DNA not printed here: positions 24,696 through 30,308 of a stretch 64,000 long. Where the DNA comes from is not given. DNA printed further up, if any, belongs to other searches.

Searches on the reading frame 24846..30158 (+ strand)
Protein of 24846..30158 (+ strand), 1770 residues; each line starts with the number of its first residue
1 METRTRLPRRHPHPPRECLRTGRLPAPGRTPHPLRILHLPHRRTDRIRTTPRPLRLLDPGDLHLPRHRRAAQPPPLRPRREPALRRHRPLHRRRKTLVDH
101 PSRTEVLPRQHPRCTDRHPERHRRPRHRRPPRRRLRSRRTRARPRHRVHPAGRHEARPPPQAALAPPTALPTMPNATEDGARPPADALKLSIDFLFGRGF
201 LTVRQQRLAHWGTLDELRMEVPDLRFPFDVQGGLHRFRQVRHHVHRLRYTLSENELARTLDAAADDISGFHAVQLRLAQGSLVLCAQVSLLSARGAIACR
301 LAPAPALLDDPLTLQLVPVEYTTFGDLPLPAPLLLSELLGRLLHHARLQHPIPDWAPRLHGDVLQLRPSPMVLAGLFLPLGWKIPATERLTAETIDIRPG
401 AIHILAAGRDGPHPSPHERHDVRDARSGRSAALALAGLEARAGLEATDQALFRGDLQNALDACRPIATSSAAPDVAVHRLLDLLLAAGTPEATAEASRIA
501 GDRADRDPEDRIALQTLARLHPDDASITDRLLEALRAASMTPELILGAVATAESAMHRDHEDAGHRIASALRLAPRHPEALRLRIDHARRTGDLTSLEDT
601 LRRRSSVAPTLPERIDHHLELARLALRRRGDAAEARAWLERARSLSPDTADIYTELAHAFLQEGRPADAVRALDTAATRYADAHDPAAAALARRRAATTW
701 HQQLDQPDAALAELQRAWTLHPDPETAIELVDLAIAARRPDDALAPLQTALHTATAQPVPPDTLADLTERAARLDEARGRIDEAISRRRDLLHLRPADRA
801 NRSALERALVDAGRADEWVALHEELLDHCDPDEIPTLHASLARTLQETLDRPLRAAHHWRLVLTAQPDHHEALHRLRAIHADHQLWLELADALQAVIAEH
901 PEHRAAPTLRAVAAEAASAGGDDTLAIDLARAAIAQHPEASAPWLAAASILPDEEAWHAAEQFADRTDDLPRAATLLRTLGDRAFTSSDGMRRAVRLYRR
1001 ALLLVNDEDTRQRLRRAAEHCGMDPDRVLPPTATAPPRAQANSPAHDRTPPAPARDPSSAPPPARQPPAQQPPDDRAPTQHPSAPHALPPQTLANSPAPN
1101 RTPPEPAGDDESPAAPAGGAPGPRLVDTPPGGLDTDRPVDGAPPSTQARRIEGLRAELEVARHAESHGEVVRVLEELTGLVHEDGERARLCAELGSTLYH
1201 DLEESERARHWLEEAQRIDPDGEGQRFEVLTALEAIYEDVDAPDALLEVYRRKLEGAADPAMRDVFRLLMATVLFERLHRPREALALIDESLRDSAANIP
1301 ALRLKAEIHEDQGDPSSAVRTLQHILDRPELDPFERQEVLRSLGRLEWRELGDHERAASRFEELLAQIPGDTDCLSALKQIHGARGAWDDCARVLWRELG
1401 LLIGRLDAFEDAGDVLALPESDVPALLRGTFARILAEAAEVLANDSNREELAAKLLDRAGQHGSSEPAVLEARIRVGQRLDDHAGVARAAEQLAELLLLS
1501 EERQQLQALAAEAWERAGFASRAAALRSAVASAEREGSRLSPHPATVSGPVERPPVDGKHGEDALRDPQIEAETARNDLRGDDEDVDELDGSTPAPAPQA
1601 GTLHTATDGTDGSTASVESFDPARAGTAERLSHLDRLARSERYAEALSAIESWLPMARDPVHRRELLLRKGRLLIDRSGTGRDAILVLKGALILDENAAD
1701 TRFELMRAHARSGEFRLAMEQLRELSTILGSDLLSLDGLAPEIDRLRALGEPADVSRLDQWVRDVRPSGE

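Call 51: search_protein_families(library=pfam, proteins=[window:24846-30158:+], max_evalue=0.0001)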
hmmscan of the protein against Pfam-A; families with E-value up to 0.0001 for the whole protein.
window:24846-30158:+ (1770 aa): 6 families
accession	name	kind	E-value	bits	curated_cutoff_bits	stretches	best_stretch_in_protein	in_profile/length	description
PF14559.12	TPR_19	-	7.7e-14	52.2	25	1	628-692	3-65/68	Tetratricopeptide repeat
PF13414.12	TPR_11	-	1.7e-07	31.3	26.8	0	625-664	3-42/42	TPR repeat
PF13181.12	TPR_8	-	7.2e-07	29.3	25.7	0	1188-1221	1-33/34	Tetratricopeptide repeat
PF07719.23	TPR_2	-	3.2e-06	27.3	27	0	625-648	10-33/34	Tetratricopeptide repeat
PF13174.12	TPR_6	-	3.8e-06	27.6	26.3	0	914-939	7-32/33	Tetratricopeptide repeat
PF13176.12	TPR_7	-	7e-05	23.1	27.9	0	1230-1260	2-32/36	Tetratricopeptide repeat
